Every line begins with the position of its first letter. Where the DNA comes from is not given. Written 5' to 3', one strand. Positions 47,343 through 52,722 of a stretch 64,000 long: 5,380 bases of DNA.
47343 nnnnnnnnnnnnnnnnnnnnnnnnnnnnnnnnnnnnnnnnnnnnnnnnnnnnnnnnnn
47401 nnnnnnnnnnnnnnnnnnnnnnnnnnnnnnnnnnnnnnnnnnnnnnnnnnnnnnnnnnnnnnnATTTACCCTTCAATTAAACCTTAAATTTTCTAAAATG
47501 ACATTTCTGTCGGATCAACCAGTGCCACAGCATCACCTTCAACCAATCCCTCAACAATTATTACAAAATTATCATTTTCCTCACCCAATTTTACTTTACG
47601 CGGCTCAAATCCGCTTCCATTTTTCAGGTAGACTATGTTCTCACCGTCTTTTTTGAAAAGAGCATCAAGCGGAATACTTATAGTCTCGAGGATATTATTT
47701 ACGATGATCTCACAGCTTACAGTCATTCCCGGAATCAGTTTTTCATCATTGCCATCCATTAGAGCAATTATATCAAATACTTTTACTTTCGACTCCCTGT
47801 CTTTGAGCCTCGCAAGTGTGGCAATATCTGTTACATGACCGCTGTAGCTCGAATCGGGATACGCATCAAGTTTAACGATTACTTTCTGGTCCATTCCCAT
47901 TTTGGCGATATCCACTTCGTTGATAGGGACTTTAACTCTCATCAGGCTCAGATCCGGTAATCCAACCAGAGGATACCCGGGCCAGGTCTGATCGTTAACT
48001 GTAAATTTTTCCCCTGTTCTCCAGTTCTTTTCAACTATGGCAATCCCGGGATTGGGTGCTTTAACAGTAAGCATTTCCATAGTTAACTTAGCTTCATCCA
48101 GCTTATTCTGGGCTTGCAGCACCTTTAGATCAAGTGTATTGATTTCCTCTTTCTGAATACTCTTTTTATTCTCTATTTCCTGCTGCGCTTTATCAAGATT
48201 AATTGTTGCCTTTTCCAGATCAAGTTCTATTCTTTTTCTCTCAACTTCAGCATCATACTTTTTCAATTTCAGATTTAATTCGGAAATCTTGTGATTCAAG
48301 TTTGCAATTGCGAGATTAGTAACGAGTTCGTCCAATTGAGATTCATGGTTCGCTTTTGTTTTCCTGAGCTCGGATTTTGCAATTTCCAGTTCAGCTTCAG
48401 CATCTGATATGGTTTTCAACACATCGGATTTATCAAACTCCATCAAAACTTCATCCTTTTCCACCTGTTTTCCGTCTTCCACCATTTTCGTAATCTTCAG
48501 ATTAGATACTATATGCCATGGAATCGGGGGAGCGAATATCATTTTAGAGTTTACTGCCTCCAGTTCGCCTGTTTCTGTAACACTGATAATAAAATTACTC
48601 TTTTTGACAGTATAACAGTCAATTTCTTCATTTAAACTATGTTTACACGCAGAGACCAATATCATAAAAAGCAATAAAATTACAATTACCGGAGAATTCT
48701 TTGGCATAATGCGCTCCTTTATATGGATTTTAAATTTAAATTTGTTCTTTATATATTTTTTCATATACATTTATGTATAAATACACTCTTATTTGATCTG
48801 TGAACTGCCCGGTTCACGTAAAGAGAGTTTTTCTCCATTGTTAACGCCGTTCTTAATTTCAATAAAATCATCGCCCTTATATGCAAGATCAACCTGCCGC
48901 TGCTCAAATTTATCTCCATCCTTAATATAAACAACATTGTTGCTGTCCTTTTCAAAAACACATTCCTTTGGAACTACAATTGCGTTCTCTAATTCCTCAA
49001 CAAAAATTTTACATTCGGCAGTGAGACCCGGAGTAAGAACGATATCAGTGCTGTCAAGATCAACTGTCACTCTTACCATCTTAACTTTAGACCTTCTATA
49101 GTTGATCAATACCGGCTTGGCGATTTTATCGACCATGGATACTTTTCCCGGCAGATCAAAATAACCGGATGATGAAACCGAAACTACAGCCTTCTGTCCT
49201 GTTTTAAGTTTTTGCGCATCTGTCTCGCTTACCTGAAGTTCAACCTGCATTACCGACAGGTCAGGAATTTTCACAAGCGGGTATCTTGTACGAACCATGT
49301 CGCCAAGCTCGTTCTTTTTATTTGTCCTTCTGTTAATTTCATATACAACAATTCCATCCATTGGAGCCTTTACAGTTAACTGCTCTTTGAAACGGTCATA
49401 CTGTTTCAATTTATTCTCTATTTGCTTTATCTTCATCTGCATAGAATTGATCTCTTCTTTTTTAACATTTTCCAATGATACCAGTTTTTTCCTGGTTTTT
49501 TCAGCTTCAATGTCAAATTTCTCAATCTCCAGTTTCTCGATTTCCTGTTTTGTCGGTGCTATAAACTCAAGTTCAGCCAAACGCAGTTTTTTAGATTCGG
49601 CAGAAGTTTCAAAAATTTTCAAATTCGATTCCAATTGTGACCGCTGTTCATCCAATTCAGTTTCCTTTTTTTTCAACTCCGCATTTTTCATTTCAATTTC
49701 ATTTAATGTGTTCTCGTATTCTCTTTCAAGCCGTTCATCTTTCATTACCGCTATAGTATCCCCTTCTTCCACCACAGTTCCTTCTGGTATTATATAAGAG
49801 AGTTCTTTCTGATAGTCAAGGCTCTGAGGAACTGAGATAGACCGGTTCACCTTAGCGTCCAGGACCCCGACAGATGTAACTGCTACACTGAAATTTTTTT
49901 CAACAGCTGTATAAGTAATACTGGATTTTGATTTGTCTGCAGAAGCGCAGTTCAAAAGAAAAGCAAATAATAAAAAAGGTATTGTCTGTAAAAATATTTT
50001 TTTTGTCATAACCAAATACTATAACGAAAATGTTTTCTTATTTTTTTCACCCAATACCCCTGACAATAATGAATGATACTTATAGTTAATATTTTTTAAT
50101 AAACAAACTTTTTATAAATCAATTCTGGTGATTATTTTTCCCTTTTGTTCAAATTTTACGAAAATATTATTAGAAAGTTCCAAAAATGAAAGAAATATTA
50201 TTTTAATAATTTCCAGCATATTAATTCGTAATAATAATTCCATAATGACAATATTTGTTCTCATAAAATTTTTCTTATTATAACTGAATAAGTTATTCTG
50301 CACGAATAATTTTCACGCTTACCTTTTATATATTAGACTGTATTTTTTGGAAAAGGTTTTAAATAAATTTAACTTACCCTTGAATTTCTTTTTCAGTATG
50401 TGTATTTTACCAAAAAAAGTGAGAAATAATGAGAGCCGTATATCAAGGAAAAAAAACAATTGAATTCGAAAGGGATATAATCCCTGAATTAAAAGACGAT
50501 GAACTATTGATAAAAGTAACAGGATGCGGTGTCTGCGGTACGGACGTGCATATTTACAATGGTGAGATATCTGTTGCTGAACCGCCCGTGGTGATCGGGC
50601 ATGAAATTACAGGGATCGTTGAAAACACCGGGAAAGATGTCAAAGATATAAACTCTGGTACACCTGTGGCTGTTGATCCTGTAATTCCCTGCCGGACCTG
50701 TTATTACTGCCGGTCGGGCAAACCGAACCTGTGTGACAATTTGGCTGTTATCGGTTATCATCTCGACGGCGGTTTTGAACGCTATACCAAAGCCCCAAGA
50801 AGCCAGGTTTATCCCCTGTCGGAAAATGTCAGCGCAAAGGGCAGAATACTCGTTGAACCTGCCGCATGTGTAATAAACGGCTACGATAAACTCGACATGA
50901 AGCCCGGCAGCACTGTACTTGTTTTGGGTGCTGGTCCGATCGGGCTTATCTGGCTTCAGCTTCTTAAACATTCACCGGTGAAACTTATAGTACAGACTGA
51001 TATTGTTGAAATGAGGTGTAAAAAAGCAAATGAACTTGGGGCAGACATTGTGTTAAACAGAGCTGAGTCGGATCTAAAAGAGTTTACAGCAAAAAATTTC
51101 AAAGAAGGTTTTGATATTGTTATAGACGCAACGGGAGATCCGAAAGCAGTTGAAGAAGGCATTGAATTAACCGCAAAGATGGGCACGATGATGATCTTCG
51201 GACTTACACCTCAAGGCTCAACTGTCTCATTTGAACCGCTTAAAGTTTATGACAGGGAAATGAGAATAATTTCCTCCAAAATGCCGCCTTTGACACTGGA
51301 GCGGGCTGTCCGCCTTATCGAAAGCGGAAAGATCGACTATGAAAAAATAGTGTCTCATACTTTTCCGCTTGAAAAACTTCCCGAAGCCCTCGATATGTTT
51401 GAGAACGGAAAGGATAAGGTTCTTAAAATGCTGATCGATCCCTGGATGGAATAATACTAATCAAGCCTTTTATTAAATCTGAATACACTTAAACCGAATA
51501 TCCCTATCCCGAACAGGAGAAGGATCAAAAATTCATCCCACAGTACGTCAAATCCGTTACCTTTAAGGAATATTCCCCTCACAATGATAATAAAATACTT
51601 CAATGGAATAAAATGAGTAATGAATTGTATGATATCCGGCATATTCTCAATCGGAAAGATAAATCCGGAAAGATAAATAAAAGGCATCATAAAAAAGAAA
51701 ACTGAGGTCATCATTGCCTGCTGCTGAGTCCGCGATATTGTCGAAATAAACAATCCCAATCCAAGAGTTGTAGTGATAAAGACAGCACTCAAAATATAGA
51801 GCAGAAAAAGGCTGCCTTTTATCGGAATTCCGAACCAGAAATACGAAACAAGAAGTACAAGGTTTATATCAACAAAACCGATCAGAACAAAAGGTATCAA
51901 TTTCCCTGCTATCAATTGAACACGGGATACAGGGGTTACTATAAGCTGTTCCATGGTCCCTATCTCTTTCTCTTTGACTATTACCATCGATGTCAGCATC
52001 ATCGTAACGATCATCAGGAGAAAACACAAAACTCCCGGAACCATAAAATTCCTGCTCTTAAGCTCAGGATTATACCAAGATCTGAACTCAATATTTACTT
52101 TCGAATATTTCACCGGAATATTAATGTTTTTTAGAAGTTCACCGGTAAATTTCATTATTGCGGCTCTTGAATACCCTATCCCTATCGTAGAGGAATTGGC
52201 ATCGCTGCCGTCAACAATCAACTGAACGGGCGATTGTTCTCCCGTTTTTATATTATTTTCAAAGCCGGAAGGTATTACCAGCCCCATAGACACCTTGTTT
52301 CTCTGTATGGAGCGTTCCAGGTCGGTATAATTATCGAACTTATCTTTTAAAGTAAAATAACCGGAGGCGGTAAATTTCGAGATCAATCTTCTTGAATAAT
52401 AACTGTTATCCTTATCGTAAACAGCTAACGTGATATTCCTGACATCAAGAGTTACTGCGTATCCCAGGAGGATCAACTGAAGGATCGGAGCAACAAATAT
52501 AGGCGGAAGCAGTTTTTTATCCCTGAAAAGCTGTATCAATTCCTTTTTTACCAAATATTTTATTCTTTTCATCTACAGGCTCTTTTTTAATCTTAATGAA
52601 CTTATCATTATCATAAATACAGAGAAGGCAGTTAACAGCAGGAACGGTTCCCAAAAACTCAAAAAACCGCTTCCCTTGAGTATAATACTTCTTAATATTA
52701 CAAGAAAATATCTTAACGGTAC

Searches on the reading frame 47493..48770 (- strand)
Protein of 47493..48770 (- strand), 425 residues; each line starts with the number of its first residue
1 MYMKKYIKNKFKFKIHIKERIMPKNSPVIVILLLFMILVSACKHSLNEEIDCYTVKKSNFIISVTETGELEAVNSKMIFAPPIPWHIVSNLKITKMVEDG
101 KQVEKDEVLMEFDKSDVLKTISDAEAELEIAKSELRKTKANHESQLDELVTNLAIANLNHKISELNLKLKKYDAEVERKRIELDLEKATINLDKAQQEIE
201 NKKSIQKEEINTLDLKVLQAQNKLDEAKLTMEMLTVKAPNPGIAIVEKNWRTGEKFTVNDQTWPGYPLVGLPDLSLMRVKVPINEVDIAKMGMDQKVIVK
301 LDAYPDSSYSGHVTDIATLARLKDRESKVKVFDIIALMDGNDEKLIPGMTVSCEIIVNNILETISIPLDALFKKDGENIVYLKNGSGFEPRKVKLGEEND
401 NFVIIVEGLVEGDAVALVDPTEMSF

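Call 61: search_protein_families(library=pfam, proteins=[window:47493-48770:-], max_evalue=0.00001)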
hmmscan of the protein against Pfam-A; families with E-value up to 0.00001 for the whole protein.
window:47493-48770:- (425 aa): 1 family
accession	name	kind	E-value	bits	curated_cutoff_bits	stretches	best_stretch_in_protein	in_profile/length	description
PF16576.10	HlyD_D23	-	4.1e-09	36.5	30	1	100-350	39-213/214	Barrel-sandwich domain of CusB or HlyD membrane-fusion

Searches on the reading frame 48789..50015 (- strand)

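Call 61: search_protein_families(library=pfam, proteins=[window:48789-50015:-], max_evalue=0.00001)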
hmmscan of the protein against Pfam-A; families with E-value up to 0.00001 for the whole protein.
window:48789-50015:- (408 aa): 2 families
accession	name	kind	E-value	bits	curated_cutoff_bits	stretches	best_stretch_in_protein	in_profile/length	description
PF13437.12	HlyD_3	-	2.3e-12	48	22.2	1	214-330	1-106/106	HlyD family secretion protein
PF16576.10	HlyD_D23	-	4.3e-11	42.9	30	1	165-301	77-190/214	Barrel-sandwich domain of CusB or HlyD membrane-fusion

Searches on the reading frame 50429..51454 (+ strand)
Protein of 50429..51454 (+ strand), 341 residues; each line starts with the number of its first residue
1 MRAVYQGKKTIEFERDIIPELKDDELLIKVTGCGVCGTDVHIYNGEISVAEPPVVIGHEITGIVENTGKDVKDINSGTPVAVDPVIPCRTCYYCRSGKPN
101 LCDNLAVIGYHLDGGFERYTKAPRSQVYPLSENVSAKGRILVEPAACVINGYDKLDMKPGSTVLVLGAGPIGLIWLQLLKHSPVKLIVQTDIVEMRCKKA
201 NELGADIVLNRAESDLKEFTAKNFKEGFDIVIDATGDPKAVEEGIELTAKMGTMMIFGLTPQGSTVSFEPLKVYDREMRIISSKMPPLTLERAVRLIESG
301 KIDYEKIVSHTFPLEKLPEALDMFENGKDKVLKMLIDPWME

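Call 61: search_protein_families(library=pfam, proteins=[window:50429-51454:+], max_evalue=0.00001)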
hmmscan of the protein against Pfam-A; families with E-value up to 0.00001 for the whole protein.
window:50429-51454:+ (341 aa): 4 families
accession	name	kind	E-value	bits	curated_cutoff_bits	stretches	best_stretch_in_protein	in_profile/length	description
PF08240.17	ADH_N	-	3.2e-30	104.9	23.5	1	23-131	2-103/104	Alcohol dehydrogenase GroES-like domain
PF00107.32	ADH_zinc_N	-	7.5e-20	71.6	31.8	1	170-297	1-127/129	Zinc-binding dehydrogenase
PF16912.11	Glu_dehyd_C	-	6.9e-12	45.7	34.9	1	155-270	27-141/211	Glucose dehydrogenase C-terminus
PF13602.12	ADH_zinc_N_2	-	1.5e-09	39.3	27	1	203-328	1-127/134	Zinc-binding dehydrogenase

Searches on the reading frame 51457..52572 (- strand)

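Call 61: search_protein_families(library=pfam, proteins=[window:51457-52572:-], max_evalue=0.00001)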
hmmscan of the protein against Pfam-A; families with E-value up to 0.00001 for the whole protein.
window:51457-52572:- (371 aa): 4 families
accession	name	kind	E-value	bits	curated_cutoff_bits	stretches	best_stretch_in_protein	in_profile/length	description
PF12698.13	ABC2_membrane_3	-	4.4e-54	184.3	31.6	1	25-363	7-346/347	ABC-2 family transporter protein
PF01061.29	ABC2_membrane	-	4.1e-30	105.3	26.9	1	175-336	48-211/211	ABC-2 type transporter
PF12679.13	ABC2_membrane_2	-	2.7e-17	63.4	27.2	1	7-369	3-281/283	ABC-2 family transporter protein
PF12730.13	ABC2_membrane_4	-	9e-06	26.2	27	1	159-287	39-169/179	ABC-2 family transporter protein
